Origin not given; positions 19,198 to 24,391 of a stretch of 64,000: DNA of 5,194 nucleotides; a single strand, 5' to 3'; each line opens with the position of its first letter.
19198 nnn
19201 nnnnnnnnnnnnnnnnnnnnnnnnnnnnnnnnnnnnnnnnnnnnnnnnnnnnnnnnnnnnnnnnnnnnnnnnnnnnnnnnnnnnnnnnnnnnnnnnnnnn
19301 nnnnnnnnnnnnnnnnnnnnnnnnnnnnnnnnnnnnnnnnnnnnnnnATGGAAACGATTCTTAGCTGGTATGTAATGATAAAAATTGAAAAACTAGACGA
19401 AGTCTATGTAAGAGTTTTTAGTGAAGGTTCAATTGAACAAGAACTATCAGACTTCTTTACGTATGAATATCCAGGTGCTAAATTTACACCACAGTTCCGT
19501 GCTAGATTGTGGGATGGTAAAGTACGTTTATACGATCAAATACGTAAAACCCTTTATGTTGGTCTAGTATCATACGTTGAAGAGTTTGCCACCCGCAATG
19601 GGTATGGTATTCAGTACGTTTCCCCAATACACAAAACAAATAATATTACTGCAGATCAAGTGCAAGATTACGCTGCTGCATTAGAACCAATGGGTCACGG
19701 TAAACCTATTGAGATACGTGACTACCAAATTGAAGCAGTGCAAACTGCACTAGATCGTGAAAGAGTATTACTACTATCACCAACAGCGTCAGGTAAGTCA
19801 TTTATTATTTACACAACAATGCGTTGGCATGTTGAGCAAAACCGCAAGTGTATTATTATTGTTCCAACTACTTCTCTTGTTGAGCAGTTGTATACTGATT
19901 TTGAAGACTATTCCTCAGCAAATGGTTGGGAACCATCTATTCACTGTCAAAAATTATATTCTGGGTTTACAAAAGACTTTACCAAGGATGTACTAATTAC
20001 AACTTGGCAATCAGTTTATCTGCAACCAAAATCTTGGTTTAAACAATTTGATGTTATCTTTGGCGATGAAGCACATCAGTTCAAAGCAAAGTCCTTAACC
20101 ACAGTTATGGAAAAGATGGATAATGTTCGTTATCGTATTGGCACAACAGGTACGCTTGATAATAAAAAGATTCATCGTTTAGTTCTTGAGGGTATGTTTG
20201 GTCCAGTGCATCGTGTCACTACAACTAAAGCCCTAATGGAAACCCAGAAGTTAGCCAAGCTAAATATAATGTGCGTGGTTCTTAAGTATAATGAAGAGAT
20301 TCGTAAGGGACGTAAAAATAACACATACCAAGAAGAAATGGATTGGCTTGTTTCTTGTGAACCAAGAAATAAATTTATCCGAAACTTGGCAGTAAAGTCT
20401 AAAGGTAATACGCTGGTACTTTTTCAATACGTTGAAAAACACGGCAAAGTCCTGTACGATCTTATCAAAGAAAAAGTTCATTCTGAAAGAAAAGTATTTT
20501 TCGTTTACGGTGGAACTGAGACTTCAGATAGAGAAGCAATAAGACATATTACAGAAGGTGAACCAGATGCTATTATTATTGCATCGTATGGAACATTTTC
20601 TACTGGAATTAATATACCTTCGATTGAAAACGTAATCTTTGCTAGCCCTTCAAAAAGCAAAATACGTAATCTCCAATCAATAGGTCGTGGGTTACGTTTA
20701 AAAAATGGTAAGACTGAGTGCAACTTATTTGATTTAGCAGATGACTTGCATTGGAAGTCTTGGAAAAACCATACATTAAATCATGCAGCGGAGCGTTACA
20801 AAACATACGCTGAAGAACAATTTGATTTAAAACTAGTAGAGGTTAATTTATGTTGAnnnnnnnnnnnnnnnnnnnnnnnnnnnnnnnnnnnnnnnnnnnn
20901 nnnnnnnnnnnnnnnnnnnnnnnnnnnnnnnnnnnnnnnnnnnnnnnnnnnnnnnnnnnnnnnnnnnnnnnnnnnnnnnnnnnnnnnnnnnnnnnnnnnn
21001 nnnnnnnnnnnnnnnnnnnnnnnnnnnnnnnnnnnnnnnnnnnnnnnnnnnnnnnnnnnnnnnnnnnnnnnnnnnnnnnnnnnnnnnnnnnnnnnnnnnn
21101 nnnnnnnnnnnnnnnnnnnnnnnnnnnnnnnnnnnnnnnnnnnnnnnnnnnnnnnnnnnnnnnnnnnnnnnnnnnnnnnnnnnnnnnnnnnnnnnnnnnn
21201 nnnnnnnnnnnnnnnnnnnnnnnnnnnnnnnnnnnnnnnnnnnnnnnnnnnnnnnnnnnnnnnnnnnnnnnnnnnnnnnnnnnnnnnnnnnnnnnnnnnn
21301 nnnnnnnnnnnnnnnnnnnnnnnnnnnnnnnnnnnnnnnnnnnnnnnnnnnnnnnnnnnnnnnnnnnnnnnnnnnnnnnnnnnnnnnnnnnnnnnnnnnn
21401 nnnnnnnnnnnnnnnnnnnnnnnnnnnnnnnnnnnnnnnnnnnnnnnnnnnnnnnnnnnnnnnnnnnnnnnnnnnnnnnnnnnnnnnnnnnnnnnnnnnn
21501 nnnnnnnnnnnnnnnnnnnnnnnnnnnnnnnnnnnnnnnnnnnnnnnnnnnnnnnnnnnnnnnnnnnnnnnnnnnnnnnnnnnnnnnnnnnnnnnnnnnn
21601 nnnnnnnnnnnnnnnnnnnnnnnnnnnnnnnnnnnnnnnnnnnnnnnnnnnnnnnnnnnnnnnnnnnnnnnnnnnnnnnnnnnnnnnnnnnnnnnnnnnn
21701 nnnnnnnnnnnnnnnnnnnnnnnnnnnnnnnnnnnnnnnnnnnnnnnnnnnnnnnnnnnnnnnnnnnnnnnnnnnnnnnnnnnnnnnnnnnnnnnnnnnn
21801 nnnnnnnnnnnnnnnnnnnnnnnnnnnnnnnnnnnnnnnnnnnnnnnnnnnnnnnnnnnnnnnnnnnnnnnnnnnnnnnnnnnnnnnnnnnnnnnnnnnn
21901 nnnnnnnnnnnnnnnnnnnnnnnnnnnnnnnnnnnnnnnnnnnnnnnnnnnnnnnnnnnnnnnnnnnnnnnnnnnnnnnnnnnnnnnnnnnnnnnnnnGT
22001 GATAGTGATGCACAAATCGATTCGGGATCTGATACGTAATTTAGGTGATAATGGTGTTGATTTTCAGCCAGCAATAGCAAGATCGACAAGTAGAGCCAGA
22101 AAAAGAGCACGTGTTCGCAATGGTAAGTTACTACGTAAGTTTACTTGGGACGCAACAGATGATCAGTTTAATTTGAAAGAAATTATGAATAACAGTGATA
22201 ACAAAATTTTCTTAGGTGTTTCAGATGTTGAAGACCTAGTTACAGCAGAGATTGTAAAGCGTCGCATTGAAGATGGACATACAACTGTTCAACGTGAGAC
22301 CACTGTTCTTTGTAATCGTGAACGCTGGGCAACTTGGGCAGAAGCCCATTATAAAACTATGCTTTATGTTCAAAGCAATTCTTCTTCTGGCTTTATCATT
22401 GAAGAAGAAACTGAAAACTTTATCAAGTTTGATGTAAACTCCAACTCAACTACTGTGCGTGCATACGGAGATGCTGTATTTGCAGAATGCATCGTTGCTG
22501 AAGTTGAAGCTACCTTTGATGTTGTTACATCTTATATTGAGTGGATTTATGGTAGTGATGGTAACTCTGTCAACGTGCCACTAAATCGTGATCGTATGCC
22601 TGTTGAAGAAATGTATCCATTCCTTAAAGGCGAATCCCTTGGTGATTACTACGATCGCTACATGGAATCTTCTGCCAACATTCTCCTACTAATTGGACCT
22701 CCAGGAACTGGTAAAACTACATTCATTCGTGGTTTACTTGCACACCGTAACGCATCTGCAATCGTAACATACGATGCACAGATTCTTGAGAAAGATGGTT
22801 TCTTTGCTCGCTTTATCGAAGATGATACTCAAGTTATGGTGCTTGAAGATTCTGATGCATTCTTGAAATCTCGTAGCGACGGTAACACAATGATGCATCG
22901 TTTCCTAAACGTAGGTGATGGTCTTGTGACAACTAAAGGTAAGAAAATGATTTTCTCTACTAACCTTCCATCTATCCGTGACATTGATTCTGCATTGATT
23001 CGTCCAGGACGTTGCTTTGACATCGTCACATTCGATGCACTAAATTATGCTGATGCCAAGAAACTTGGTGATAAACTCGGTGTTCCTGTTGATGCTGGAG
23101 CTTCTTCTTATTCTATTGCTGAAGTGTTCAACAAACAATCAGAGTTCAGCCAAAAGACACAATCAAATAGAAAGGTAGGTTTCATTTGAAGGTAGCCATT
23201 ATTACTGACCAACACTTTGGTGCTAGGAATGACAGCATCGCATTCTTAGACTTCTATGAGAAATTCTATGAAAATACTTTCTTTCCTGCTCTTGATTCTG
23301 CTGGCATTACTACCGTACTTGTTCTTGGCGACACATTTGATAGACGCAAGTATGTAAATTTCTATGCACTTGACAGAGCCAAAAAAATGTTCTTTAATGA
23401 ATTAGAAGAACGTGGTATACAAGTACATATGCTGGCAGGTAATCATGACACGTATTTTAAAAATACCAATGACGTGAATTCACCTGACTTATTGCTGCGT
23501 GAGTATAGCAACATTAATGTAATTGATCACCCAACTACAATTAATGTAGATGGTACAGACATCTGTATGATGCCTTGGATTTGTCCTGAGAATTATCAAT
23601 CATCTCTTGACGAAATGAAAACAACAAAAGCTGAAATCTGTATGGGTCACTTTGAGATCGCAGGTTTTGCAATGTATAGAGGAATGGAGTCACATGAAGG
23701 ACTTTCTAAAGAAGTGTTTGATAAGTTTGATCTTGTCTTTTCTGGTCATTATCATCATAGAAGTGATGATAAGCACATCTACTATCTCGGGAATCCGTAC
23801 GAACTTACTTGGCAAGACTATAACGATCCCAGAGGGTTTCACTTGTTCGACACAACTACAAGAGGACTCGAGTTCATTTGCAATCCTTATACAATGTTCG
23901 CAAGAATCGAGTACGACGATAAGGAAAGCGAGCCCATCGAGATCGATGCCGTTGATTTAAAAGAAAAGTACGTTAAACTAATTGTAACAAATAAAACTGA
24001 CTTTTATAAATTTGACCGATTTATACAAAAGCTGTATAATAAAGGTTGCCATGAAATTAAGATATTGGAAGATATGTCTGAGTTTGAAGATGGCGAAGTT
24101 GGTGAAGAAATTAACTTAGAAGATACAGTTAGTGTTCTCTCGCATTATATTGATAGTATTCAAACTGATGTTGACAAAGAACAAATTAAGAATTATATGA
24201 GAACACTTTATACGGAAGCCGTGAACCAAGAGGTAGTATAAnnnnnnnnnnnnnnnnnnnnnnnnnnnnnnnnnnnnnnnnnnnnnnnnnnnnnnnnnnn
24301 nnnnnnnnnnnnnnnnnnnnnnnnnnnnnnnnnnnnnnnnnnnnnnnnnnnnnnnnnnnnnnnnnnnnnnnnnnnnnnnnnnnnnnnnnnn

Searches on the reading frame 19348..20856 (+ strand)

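Call 36: search_protein_families(library=phrogs, proteins=[window:19348-20856:+], max_evalue=0.00001)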
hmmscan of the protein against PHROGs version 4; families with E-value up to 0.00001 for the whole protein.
window:19348-20856:+ (502 aa): 8 families
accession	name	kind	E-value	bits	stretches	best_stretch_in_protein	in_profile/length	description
phrog_16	-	DNA, RNA and nucleotide metabolism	5.5e-105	353.5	1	28-492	223-617/986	DNA helicase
phrog_9690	-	DNA, RNA and nucleotide metabolism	1.2e-92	311.3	1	200-501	7-306/306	DNA helicase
phrog_16259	-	DNA, RNA and nucleotide metabolism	5.7e-81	273.3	1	11-318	4-299/330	DNA helicase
phrog_17901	-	DNA, RNA and nucleotide metabolism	9.9e-20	72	1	407-501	11-105/109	DNA helicase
phrog_62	-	DNA, RNA and nucleotide metabolism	1.1e-18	67.2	1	85-269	682-848/1881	DNA helicase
phrog_6819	-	DNA, RNA and nucleotide metabolism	2.8e-15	56.8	1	111-432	9-310/645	Holliday junction branch migration helicase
phrog_16694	-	unknown function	6.1e-09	35.4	0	363-464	568-675/1010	-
phrog_14619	-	DNA, RNA and nucleotide metabolism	3.9e-06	27.6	1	43-154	39-151/314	DNA helicase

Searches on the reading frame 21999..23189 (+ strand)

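Call 8: search_protein_families(library=pfam, proteins=[window:21999-23189:+], max_evalue=0.01)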
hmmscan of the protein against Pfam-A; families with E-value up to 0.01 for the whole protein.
window:21999-23189:+ (396 aa): 13 families
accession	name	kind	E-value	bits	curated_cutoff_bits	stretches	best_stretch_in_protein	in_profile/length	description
PF00004.35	AAA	-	3.2e-10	41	21.2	1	229-345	1-129/131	ATPase family associated with various cellular activities (AAA)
PF13191.12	AAA_16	-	1.4e-05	26.1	32.6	1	214-256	12-55/167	AAA ATPase domain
PF13401.12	AAA_22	-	0.00011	23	27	1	224-260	3-41/130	AAA domain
PF13671.12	AAA_33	-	0.00026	21.7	27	1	229-275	2-40/143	AAA domain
PF13604.12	AAA_30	-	0.00027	21.2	27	1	220-249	12-41/191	AAA domain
PF13245.12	AAA_19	-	0.0006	20.4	25.1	1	224-253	9-38/134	AAA domain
PF20720.3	nSTAND3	-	0.00092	19.4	27.2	1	226-284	17-73/155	Novel STAND NTPase 3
PF13086.12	AAA_11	-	0.0011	19.2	27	1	225-250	16-41/257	AAA domain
PF24389.1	ORC-CDC6-like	-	0.002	17.4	27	1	224-276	30-81/571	ORC-CDC6-like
PF03215.21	Rad17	-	0.0023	18.3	23.8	1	224-331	42-149/186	Rad17 P-loop domain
PF19263.5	DUF5906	-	0.0024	19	27.6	1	231-322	1-101/114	Family of unknown function (DUF5906)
PF07728.20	AAA_5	-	0.0037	17.7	22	1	229-253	2-27/139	AAA domain (dynein-related subfamily)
PF02367.23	TsaE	-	0.0065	16.9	26.6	0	225-252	20-47/128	Threonylcarbamoyl adenosine biosynthesis protein TsaE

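Call 9: search_protein_families(library=phrogs, proteins=[window:21999-23189:+], max_evalue=0.001)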
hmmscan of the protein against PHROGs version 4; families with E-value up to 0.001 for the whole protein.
window:21999-23189:+ (396 aa): 8 families
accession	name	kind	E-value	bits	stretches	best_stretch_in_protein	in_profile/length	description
phrog_14322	-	unknown function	1.2e-63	216.8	1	128-395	120-397/398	-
phrog_35110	-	unknown function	6.6e-25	88.8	2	278-353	334-409/455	-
phrog_37885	-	unknown function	1.4e-14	55.2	1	203-333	42-173/176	-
phrog_33861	-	unknown function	1.6e-13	51.1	1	278-363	284-371/407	-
phrog_7485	-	unknown function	2e-12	47.8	1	229-355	230-369/430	-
phrog_11907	-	other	3.4e-11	44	1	259-364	231-344/400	ATPase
phrog_10440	-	unknown function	7.9e-07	28.9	1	229-348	235-354/483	-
phrog_3757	-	unknown function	0.00034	21.1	0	224-242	124-142/367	-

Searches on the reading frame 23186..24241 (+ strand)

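Call 8: search_protein_families(library=pfam, proteins=[window:23186-24241:+], max_evalue=0.01)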
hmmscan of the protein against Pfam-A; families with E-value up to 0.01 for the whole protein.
window:23186-24241:+ (351 aa): 2 families
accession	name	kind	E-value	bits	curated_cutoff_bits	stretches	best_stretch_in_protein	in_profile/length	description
PF00149.33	Metallophos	-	5.2e-12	47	21.5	1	1-191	1-190/191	Calcineurin-like phosphoesterase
PF12850.12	Metallophos_2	-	4.8e-07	30.4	27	1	1-225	1-153/154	Calcineurin-like phosphoesterase superfamily domain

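Call 9: search_protein_families(library=phrogs, proteins=[window:23186-24241:+], max_evalue=0.001)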
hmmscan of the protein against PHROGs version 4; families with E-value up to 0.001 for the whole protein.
window:23186-24241:+ (351 aa): 3 families
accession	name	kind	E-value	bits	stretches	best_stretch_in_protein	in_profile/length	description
phrog_100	-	DNA, RNA and nucleotide metabolism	4.9e-121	406.9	1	1-349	29-379/989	SbcD-like subunit of palindrome specific endonuclease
phrog_1649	-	other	3.4e-08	33.5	1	1-128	36-144/308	metallo-phosphoesterase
phrog_34949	-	unknown function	4.9e-06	27.3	1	35-192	44-205/243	-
